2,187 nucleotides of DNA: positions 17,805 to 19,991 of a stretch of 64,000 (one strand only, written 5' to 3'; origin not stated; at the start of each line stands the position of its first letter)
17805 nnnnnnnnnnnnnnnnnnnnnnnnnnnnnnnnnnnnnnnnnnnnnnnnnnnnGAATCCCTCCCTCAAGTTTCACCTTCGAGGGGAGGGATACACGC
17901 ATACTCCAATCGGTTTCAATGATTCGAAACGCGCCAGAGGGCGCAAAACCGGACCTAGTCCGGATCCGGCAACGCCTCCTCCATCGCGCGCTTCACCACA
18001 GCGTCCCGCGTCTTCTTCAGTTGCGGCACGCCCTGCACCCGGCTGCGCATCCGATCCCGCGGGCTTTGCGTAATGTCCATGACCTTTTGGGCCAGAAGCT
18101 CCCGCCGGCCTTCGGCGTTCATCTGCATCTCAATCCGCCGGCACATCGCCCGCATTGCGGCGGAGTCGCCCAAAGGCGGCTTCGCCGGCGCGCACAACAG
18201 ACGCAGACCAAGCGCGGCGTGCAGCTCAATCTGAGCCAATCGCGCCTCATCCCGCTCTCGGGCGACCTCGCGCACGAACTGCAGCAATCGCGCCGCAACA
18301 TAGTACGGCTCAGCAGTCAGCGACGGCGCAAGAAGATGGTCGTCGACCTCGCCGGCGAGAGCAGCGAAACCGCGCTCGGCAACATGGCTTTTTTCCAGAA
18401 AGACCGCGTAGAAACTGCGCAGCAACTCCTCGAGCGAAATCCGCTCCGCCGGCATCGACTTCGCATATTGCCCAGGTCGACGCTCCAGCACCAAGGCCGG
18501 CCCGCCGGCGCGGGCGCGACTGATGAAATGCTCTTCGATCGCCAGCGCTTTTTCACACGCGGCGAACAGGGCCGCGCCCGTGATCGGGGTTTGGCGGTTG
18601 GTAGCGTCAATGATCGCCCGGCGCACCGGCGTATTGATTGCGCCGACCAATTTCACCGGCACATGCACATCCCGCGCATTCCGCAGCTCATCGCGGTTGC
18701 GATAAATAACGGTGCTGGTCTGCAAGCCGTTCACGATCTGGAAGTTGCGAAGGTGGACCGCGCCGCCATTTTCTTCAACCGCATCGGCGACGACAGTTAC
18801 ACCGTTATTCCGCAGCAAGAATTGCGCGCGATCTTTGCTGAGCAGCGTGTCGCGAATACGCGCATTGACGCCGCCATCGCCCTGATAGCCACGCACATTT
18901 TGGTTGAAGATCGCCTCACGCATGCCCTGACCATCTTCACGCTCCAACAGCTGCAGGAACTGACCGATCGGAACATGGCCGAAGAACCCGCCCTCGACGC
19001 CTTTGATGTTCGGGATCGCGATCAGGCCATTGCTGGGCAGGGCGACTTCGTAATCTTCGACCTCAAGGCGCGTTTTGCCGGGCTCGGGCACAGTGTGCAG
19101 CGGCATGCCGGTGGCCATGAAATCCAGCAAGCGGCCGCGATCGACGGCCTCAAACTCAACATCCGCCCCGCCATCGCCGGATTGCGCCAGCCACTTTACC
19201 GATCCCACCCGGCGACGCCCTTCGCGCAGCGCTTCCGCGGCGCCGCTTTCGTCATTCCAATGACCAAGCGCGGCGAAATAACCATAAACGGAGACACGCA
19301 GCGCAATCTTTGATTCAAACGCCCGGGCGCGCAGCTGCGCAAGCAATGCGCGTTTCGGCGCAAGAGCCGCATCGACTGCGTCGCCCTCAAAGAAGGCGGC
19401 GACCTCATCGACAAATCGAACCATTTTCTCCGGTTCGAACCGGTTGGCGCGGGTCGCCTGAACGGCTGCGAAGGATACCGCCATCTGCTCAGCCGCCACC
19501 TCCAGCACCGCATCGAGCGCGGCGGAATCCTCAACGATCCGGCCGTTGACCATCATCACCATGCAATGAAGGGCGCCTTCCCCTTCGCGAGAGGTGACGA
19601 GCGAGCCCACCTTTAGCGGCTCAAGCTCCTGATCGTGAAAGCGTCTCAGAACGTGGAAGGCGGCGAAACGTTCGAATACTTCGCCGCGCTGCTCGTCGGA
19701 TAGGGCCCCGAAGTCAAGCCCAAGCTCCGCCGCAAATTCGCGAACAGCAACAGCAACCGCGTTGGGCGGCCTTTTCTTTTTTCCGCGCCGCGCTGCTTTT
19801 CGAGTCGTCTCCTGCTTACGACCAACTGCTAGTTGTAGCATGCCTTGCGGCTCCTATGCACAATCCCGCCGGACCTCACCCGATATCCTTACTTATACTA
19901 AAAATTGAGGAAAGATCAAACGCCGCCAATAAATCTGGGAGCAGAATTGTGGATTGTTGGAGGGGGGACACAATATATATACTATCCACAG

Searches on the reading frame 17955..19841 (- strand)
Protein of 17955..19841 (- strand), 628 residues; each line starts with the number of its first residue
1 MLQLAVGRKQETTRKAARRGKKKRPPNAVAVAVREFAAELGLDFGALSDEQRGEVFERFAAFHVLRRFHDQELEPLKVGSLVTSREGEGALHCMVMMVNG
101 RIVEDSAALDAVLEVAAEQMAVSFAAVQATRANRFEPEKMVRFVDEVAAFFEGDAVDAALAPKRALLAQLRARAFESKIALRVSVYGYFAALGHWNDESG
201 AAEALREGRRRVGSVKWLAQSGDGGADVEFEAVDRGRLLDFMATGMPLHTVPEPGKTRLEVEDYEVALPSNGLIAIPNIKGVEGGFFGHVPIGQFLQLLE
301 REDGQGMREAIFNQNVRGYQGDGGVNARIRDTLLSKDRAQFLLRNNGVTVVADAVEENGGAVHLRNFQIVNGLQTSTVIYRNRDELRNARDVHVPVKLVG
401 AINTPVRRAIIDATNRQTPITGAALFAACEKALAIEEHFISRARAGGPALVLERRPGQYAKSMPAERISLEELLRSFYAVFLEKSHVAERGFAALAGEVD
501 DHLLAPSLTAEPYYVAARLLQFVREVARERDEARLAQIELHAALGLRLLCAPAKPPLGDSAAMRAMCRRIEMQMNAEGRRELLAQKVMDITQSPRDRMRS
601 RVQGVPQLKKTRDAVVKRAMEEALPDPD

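Call 6: search_protein_families(library=pfam, proteins=[window:17955-19841:-], max_evalue=1)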
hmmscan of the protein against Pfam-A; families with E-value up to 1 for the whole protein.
window:17955-19841:- (628 aa): 1 family
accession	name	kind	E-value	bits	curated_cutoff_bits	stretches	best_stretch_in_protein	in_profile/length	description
PF10592.14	AIPR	-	8.4e-34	118.1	25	1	312-498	1-208/308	AIPR protein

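Call 7: search_protein_families(library=padloc, proteins=[window:17955-19841:-], max_evalue=1)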
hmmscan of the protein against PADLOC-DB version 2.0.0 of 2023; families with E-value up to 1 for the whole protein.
window:17955-19841:- (628 aa): 2 families
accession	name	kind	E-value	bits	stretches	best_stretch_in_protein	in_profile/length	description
PDLC02357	AbiU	-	5e-70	235.2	1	50-556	19-482/537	AbiU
PDLC02207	MzaE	-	3.7e-09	33.7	1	224-400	170-341/598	-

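Call 8: search_protein_families(library=ncbifam, proteins=[window:17955-19841:-], max_evalue=1)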
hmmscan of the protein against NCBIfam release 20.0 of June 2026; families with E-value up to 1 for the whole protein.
window:17955-19841:- (628 aa): 2 families
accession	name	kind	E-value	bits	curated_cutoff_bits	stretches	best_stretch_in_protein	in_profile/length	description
NF041935.1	MzaE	equivalog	1.3e-08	33.8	1050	1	310-399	242-339/593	MZA anti-phage system associated AIPR family protein MzaE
NF041924.1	QatB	equivalog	0.00079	19.4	100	1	27-68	74-115/179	Qat anti-phage system associated protein QatB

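Call 22: find_homologous_proteins(query=window:17955-19841:-)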
Query window:17955-19841:- (628 aa): 41 proteins with E <= 0.001 among 8000 candidates.
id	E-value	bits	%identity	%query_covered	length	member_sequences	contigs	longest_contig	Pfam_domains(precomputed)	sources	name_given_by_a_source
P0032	0.0e+0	1366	100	100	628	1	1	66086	PF10592.15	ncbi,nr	ncbi:MAG: AIPR family protein [Neomegalonema sp.]|nr:AIPR family protein [Neomegalonema sp.]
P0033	0.0e+0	1177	85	100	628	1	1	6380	PF10592.15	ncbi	-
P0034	1.9e-260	884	65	100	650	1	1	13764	PF10592.15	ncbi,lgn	ncbi:MAG: AIPR family protein [Pseudomonadota bacterium]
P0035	3.6e-260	883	66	96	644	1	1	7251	PF10592.15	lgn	-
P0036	2.3e-248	844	61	100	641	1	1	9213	PF10592.15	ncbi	-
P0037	1.6e-247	841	64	99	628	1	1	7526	PF10592.15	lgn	-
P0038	2.0e-236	804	62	100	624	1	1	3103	PF10592.15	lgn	-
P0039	3.1e-226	771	57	100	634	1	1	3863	PF10592.15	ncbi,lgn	-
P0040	5.7e-215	734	57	99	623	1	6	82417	PF10592.15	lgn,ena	-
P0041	2.6e-213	728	59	96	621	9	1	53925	PF10592.15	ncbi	ncbi:MAG: AIPR family protein [Pseudomonadota bacterium]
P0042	9.7e-207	706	56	96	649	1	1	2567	PF10592.15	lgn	-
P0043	1.1e-200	686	55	96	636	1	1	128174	PF10592.15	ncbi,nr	ncbi:MAG: AIPR family protein [Neomegalonema sp.]|nr:AIPR family protein [Neomegalonema sp.]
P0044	2.5e-199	682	54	96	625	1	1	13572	PF10592.15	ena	-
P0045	4.6e-197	675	54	94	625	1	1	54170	PF10592.15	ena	-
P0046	2.3e-191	656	53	97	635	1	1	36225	PF10592.15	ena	-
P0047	3.1e-187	642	61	80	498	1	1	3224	PF10592.15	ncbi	ncbi:MAG: AIPR family protein [Pseudomonadota bacterium]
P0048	8.8e-183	627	51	96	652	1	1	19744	PF10592.15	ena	-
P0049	6.8e-177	608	60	78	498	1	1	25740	PF10592.15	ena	-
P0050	2.1e-176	606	79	56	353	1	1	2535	PF10592.15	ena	-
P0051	1.3e-173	597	50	94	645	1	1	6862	PF10592.15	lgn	-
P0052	1.7e-149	518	46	95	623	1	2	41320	PF10592.15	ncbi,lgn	-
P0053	2.0e-72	263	31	92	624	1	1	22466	PF10592.15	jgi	-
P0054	5.2e-62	229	32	87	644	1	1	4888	PF10592.15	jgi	jgi:hypothetical protein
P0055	5.1e-22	97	33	32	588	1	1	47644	PF10592.15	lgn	-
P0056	2.1e-21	95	33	33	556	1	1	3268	PF10592.15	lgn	-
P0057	4.5e-18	84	27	69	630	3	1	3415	PF10592.15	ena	-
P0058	6.2e-18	83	33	30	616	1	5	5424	PF10592.15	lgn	-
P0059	6.5e-18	83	33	28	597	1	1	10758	PF10592.15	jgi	jgi:hypothetical protein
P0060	7.2e-18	83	28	55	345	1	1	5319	PF10592.15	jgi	-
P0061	5.0e-17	80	27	72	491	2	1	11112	PF10592.15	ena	-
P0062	7.1e-15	73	36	22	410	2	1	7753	PF10592.15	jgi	jgi:hypothetical protein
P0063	1.4e-14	72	34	32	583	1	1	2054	PF10592.15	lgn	-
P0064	3.0e-13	68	35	29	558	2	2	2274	PF10592.15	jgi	jgi:hypothetical protein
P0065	3.8e-13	67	37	25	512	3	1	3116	PF10592.15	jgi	jgi:hypothetical protein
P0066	7.1e-12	63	28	45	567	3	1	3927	PF10592.15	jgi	jgi:AIPR protein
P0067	3.2e-11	61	27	59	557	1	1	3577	PF10592.15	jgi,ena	jgi:hypothetical protein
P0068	6.4e-11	60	34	24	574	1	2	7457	PF10592.15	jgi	jgi:hypothetical protein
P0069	7.0e-11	60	34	30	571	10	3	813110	PF10592.15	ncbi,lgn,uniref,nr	ncbi:AIPR family protein [Klebsiella pneumoniae]|uniref:AIPR family protein n=1 Tax=Klebsiella pneum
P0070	2.0e-10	58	29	38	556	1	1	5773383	PF10592.15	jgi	jgi:hypothetical protein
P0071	2.5e-10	58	34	30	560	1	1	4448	PF10592.15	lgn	-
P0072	4.4e-10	57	30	38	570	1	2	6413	PF10592.15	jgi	jgi:hypothetical protein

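Call 23: find_encoding_contigs(protein=P0043, flank=7000, max_places=2)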
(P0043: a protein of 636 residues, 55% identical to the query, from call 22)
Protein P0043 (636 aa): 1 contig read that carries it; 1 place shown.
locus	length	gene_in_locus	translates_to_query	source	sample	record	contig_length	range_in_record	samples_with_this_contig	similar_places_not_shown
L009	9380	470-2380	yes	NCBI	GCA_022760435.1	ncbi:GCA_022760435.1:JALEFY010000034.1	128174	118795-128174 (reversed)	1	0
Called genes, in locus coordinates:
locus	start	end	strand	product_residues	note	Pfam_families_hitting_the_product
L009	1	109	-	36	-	?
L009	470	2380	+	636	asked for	PF10592:AIPR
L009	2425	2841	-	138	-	-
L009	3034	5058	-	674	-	PF01642:MM_CoA_mutase, PF02310:B12-binding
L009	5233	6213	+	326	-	-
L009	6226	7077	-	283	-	PF01209:Ubie_methyltran (weak), PF13489:Methyltransf_23, PF02353:CMAS, PF06325:PrmA (weak), PF13847:Methyltransf_31, PF08241:Methyltransf_11, PF08242:Methyltransf_12, PF13649:Methyltransf_25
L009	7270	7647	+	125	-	-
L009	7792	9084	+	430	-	PF08240:ADH_N, PF00107:ADH_zinc_N, PF13602:ADH_zinc_N_2 (weak)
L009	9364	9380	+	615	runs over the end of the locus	PF00353:HemolysinCabind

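Call 24: find_encoding_contigs(protein=P0041, flank=7000, max_places=2)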
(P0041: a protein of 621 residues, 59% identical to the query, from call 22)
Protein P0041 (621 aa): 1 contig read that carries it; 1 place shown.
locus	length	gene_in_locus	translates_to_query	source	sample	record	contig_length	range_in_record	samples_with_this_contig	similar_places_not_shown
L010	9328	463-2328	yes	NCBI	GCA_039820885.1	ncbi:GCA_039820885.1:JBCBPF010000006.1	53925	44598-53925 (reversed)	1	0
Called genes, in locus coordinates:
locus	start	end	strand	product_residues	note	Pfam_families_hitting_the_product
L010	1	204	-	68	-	PF00270:DEAD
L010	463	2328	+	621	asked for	PF10592:AIPR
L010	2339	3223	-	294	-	PF02219:MTHFR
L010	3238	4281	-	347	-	PF01022:HTH_5, PF12802:MarR_2, PF12840:HTH_20, PF13412:HTH_24, PF13489:Methyltransf_23, PF13847:Methyltransf_31, PF08241:Methyltransf_11, PF08242:Methyltransf_12, +2 more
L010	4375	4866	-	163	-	PF01451:LMWPc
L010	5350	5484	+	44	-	-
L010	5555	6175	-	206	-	-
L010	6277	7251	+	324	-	PF03781:FGE-sulfatase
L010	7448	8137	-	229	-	PF09929:DUF2161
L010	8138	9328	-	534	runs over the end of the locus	PF00009:GTP_EFTU, PF01926:MMR_HSR1 (weak), PF22042:EF-G_D2, PF03144:GTP_EFTU_D2, PF16658:RF3_C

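Call 25: find_encoding_contigs(protein=P0040, flank=7000, max_places=2)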
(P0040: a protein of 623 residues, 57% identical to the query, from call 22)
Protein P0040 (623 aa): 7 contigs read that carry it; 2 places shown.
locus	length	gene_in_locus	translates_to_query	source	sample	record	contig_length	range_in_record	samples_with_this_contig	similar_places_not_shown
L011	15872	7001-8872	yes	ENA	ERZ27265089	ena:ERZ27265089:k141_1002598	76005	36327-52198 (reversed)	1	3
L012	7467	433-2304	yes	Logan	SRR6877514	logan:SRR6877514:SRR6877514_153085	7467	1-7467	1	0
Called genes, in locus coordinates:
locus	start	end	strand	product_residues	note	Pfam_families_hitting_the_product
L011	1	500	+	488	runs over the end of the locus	PF00361:Proton_antipo_M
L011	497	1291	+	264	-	PF03099:BPL_LplA_LipB, PF16917:BPL_LplA_LipB_2, PF02237:BPL_C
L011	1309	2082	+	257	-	PF03309:Pan_kinase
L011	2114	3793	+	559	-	PF00753:Lactamase_B, PF12706:Lactamase_B_2, PF22505:RNase_J_b_CASP, PF07521:RMMBL, PF17770:RNase_J_C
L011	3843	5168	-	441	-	PF13400:Tad, PF00092:VWA (faint)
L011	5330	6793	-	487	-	PF00270:DEAD, PF04851:ResIII (weak), PF00271:Helicase_C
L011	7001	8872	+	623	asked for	PF10592:AIPR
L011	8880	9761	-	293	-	PF02219:MTHFR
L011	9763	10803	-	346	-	PF01022:HTH_5, PF12802:MarR_2, PF12840:HTH_20, PF13412:HTH_24, PF13489:Methyltransf_23, PF13847:Methyltransf_31, PF08241:Methyltransf_11, PF08242:Methyltransf_12, +2 more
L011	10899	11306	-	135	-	PF01451:LMWPc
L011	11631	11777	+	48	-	-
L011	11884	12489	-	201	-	-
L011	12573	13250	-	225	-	PF09929:DUF2161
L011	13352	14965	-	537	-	PF00009:GTP_EFTU, PF01926:MMR_HSR1 (weak), PF22042:EF-G_D2, PF03144:GTP_EFTU_D2, PF16658:RF3_C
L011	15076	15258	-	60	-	-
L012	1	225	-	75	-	?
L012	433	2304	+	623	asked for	PF10592:AIPR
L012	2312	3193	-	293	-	PF02219:MTHFR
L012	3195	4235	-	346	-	PF01022:HTH_5, PF12802:MarR_2, PF12840:HTH_20, PF13412:HTH_24, PF13489:Methyltransf_23, PF13847:Methyltransf_31, PF08241:Methyltransf_11, PF08242:Methyltransf_12, +2 more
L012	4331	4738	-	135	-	PF01451:LMWPc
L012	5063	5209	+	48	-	-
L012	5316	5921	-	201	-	-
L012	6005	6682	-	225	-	PF09929:DUF2161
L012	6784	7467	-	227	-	?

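Call 52: find_related_loci(query=A2, collection=metagenome_contigs, flank=7000)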
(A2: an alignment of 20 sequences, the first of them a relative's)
Query A2 (628 aa) in metagenome_contigs; peptide patterns used: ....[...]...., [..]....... (x = any residue, [..] = any of these).
217 stretches matched a pattern; 4 encode a relative of the query (tblastn E <= 1e-3); 4 distinct loci.
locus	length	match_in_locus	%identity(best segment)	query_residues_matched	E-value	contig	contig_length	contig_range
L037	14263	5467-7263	59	26-627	0e+0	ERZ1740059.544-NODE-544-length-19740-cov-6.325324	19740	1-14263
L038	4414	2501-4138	31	44-581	5e-64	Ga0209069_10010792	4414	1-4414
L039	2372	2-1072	33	264-610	1e-46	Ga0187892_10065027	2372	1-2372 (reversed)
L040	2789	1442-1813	30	311-427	6e-9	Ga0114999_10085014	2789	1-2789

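Call 54: find_encoding_contigs(protein=P0034, flank=7000, max_places=2)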
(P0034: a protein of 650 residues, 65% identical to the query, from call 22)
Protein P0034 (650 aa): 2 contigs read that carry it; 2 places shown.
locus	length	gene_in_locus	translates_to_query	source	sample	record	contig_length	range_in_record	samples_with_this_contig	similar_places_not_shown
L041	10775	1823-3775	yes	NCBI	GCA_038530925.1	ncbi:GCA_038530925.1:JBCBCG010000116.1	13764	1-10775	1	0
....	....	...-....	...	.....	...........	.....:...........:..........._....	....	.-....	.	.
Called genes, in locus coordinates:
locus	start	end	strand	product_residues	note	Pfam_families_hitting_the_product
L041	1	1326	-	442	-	PF00270:DEAD, PF04851:ResIII, PF00271:Helicase_C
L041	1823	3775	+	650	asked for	PF10592:AIPR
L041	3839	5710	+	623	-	PF10592:AIPR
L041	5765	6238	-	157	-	PF04519:Bactofilin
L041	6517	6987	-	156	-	PF00072:Response_reg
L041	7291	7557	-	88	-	-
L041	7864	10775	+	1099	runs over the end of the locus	PF01339:CheB_methylest, PF03705:CheR_N, PF01739:CheR, PF10473:CENP-F_leu_zip, PF13596:PAS_10, PF00512:HisKA, PF02518:HATPase_c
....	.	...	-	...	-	?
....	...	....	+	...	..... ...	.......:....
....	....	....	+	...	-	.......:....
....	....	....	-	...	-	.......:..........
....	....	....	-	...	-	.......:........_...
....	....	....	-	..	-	-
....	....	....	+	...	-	?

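Call 55: find_encoding_contigs(protein=P0035, flank=7000, max_places=2)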
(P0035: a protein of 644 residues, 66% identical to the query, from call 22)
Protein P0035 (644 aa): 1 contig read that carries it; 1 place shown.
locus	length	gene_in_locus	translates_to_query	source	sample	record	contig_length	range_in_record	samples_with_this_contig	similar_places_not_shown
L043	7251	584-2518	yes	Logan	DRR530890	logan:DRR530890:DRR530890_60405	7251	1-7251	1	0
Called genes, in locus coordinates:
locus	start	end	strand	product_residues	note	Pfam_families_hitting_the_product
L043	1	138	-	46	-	?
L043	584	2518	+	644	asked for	PF10592:AIPR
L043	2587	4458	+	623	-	PF10592:AIPR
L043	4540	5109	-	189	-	PF01451:LMWPc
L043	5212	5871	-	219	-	PF00132:Hexapep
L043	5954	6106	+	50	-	-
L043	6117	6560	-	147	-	PF00027:cNMP_binding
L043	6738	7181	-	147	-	PF08269:dCache_2 (weak)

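Call 58: search_solved_structures(query=A2, max_evalue=1, show_alignments=2)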
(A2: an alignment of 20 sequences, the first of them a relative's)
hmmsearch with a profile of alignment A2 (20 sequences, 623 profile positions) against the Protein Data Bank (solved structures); distinct sequences matched with E-value up to 1: 0.

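Call 68: predict_structure(alignment_id=A2)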
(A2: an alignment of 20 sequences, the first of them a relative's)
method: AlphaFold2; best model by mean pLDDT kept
length: 628 residues; sequences in the alignment: 20
mean_pLDDT: 77.1   pTM: 0.52
mean pLDDT of the five models: 77.1, 76.4, 76.2, 75.9, 74.2
residues with pLDDT >= 90: 146; 70-90: 305; 50-70: 110; < 50: 67
segments of 3 or more residues with pLDDT < 50: 1-25, 256-263, 302-323, 415-421
pLDDT, mean of each block of 10 residues (from residue 1): 29 34 53 83 87 89 80 76 62 82 87 82 90 88 90 77 89 89 89 80 85 85 74 77 60 54 70 78 79 82 45 36 53 65 65 81 78 68 72 84 61 49 64 87 87 75 84 95 92 74 81 96 94 91 97 91 94 89 96 87 65 95 86
secondary structure, 60 per line:
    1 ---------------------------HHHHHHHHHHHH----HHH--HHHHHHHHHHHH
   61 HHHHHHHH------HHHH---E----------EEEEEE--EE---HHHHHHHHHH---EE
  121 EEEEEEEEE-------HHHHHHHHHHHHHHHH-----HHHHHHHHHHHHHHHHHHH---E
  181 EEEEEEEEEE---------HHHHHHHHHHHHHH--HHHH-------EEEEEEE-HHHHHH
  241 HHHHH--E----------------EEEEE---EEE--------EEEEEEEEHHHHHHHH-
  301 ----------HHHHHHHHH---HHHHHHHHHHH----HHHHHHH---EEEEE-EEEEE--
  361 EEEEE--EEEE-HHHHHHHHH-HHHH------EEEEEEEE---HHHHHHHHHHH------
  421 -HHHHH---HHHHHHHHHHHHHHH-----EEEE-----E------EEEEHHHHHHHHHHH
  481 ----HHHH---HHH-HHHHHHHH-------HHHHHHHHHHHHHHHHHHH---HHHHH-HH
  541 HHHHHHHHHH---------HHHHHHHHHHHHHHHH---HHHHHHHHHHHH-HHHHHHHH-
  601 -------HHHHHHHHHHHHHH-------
elements in order: H28-39 H49-68 H75-78 E93-98 H106-115 E119-129 H137-152 H158-176 E180-190 H200-213 H216-219 E227-233 H235-245 E265-269 E273-275 E284-291 H292-299 H311-319 H323-333 H338-344 E348-352 E354-358 E361-365 E368-371 H373-381 H383-386 E393-400 H404-414 H422-426 H430-444 E450-453 E466-469 H470-480 H485-488 H496-503 H511-529 H533-537 H539-550 H560-575 H579-590 H592-599 H608-621
